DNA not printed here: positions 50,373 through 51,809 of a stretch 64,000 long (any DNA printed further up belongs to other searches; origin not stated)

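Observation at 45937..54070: Seven-gene translationally coupled operon: TetR, ferredoxin, P450, amidohydrolase, two M24 proteins and a double CoA-transferase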

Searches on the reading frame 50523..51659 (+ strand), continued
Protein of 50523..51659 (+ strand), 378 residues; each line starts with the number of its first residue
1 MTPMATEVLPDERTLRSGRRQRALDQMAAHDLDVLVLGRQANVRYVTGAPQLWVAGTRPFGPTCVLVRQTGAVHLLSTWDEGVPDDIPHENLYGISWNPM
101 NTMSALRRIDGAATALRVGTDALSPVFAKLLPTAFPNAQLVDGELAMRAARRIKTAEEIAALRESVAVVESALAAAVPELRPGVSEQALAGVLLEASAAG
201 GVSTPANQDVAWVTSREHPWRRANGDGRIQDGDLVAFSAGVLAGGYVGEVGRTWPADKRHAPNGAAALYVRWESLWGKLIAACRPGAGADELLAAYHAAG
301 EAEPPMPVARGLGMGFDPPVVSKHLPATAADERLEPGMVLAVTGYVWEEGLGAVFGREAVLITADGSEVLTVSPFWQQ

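Call 84: search_protein_families(library=pfam, proteins=[L160:1285-1845:+, L160:2793-3587:+, L160:14754-16298:+, L160:16426-17148:+, L160:17167-17841:+, L160:18695-19570:+, L160:19841-20728:+, L113:5792-7492:-, L113:239-1546:+, L113:14397-15176:+], max_evalue=0.00001)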
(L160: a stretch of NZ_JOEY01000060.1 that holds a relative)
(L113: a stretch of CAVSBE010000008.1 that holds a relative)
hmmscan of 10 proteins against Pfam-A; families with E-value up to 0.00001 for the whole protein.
L160:1285-1845:+ (186 aa): 0 families

L160:2793-3587:+ (264 aa): 0 families

L160:14754-16298:+ (514 aa): 2 families
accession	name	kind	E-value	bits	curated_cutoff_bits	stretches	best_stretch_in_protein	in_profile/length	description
PF00501.34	AMP-binding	-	2.8e-62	211.1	29.9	1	41-381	4-383/384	AMP-binding enzyme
PF13193.12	AMP-binding_C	-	1.6e-20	74.2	24.5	1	427-502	1-76/76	AMP-binding enzyme C-terminal domain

L160:16426-17148:+ (240 aa): 0 families

L160:17167-17841:+ (224 aa): 0 families

L160:18695-19570:+ (291 aa): 2 families
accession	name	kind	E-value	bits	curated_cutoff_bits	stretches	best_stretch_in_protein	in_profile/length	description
PF19054.6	DUF5753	-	5.4e-55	186.2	23.4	1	107-271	2-163/178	Domain of unknown function (DUF5753)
PF13560.12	HTH_31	-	6.8e-12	46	27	1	21-82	2-64/64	Helix-turn-helix domain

L160:19841-20728:+ (295 aa): 1 family
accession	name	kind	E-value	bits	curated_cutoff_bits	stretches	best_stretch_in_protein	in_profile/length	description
PF04672.18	Methyltransf_19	-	5.9e-112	374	26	1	28-295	3-268/268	S-adenosyl methyltransferase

L113:5792-7492:- (566 aa): 3 families
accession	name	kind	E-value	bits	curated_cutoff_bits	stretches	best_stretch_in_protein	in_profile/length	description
PF00890.30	FAD_binding_2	-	1.6e-81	275.1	20.4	1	17-544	1-414/414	FAD binding domain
PF01266.30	DAO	-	1.9e-10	41.3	27.9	1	17-287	1-213/353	FAD dependent oxidoreductase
PF12831.13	FAD_oxidored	-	1.2e-08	35.1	27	1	17-65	1-49/416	FAD dependent oxidoreductase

L113:239-1546:+ (435 aa): 1 family
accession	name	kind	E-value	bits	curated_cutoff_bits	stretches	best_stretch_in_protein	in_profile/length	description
PF03712.20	Cu2_monoox_C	-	7.7e-10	38.9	23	1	303-411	34-134/157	Copper type II ascorbate-dependent monooxygenase, C-terminal domain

L113:14397-15176:+ (259 aa): 2 families
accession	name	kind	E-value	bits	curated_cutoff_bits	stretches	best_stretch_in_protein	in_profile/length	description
PF12802.13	MarR_2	-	3.2e-13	50.1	27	1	116-174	3-60/61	MarR family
PF01047.28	MarR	-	1.2e-09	38.4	24.6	1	120-175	5-58/59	MarR family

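Call 85: search_protein_families(library=ncbifam, proteins=[L113:5792-7492:-, L113:4261-5541:-, L160:14754-16298:+], max_evalue=1e-8)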
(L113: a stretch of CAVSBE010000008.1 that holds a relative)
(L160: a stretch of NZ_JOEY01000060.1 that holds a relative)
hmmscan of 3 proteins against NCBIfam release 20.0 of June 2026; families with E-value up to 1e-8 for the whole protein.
L113:5792-7492:- (566 aa): 24 families
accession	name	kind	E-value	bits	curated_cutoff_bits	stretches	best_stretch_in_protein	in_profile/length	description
NF009478.0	PRK12844.1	equivalog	4.4e-242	804.3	789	1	9-563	2-553/559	3-ketosteroid-delta-1-dehydrogenase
NF005882.1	PRK07843.1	equivalog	4e-169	563.5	788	1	16-556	2-545/547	3-oxosteroid 1-dehydrogenase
NF009473.0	PRK12835.1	subfamily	1.2e-155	519.3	837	1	8-563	4-571/585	FAD-binding protein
NF004789.0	PRK06134.1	subfamily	4.2e-143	478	747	1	10-563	7-572/581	FAD-dependent oxidoreductase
NF009477.0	PRK12843.1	equivalog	1.4e-142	476.1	758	1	10-563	11-573/578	FAD-dependent oxidoreductase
NF009479.0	PRK12845.1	equivalog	7.2e-135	450.5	793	1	11-559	14-564/566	3-ketosteroid-delta-1-dehydrogenase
NF009476.0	PRK12839.1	equivalog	2.7e-112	375.8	940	1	14-562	7-568/572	FAD-dependent oxidoreductase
NF009474.0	PRK12837.1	equivalog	1.5e-103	347.4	675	2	209-560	165-510/513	FAD-binding protein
NF053677.1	Desat2ChcC2Cyan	equivalog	6.5e-102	341.7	900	1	17-558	2-551/558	4-oxocyclohex-2-ene-1-carboxylate 5-dehydrogenase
NF053676.1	4oxCHCAChcC1Cy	equivalog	3.1e-93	313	1000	1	16-557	2-525/528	4-oxocyclohexanecarboxylate 2-dehydrogenase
NF005511.0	PRK07121.1-4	equivalog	2.2e-55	188.2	466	2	257-563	258-544/553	FAD-binding protein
TIGR01813.1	flavo_cyto_c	subfamily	2.3e-55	188.1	285.45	2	212-555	125-443/444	flavocytochrome c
NF005510.0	PRK07121.1-3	subfamily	2.3e-48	165.2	481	2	186-562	152-490/492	FAD-binding protein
NF005509.0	PRK07121.1-2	subfamily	3.6e-46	157.8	630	2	231-561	217-524/527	FAD-binding protein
NF006130.0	PRK08274.1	equivalog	2.1e-44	152.1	369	1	14-559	4-459/467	FAD-dependent tricarballylate dehydrogenase TcuA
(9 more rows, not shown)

L113:4261-5541:- (426 aa): 9 families
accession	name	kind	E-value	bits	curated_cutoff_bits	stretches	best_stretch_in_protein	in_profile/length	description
TIGR04515.1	P450_rel_GT_act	subfamily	3.5e-38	132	343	1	14-387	27-360/386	P450-derived glycosyltransferase activator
TIGR04538.1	P450_cycloAA_1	subfamily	8.9e-38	130.2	500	1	117-395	77-375/395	cytochrome P450, cyclodipeptide synthase-associated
NF041177.1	Cyp119_Thmprot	equivalog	5.2e-30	104.5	680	1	69-394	25-348/368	cytochrome P450 Cyp119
NF041802.1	P450_SolI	exception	1.1e-25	90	850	1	112-395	112-404/424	solanimycin biosynthesis cytochrome P450 SolI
NF045816.1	PentlenlactSyn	equivalog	2.1e-25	89.3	700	1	116-391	90-371/396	pentalenolactone synthase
TIGR04458.1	CYP450_TxtE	equivalog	8.7e-20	70.7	500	1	113-376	88-365/403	4-nitrotryptophan synthase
NF050147.1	aminopyruv_ApyO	equivalog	9.4e-15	54.2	525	1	222-394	211-400/444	RiPP biosynthesis cytochrome P450 ApyO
NF045812.1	PentlenOxigase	equivalog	3.4e-11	42.7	800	1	289-385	304-408/444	pentalenene oxygenase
NF051859.1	AlbFlvMonOxTrpSyn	equivalog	4.7e-10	38.6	700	0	211-353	225-386/457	bifunctional albaflavenone monooxygenase/terpene synthase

L160:14754-16298:+ (514 aa): 95 families (the best 25 are shown)
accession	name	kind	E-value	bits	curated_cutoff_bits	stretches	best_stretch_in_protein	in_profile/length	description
NF004837.0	PRK06187.1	subfamily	1.8e-98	330.1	476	1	143-508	152-518/531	long-chain-fatty-acid--CoA ligase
NF006182.0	PRK08316.1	subfamily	4.4e-77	259.7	663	1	147-509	157-514/523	fatty acyl-CoA synthetase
NF002966.0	PRK03640.1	equivalog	1.7e-70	237.9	556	1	56-510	30-478/483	o-succinylbenzoate--CoA ligase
NF004797.0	PRK06145.1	equivalog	2.4e-67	227.4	850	1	65-512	39-495/499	acyl-CoA synthetase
NF052580.1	Str24CoAsynCasG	equivalog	2.8e-66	224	750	1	78-509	94-547/548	steroid-24-oyl-CoA synthetase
TIGR01923.1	menE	equivalog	9.4e-65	219.2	330.15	1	77-507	25-441/442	o-succinylbenzoate--CoA ligase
NF005676.0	PRK07470.1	equivalog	1e-62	212.5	774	1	160-512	174-529/544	acyl-CoA synthetase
NF005307.0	PRK06839.1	equivalog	1.6e-59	201.8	748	1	81-509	59-490/496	o-succinylbenzoate--CoA ligase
NF006572.0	PRK09088.1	equivalog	1.8e-59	201.7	696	1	78-507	56-482/491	acyl-CoA synthetase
NF005801.1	PRK07656.1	equivalog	2.5e-58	197.9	657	1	160-507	162-498/500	FadD3 family acyl-CoA ligase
NF005858.0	PRK07787.1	subfamily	1.1e-57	195.5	575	1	53-509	26-469/471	acyl-CoA synthetase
TIGR03208.1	cyc_hxne_CoA_lg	equivalog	4.2e-57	194.1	792.3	1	160-504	193-532/538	cyclohexanecarboxylate-CoA ligase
NF009071.0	PRK12406.1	subfamily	8.6e-57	192.7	701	1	150-508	141-498/510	acyl-CoA synthetase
NF004511.1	PRK05852.1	equivalog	9e-56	189.5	650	1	77-511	53-503/505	FadD7 family fatty acid--CoA ligase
NF009233.0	PRK12583.1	subfamily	1.4e-55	188.8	832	1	161-505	200-543/558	fatty acid CoA ligase family protein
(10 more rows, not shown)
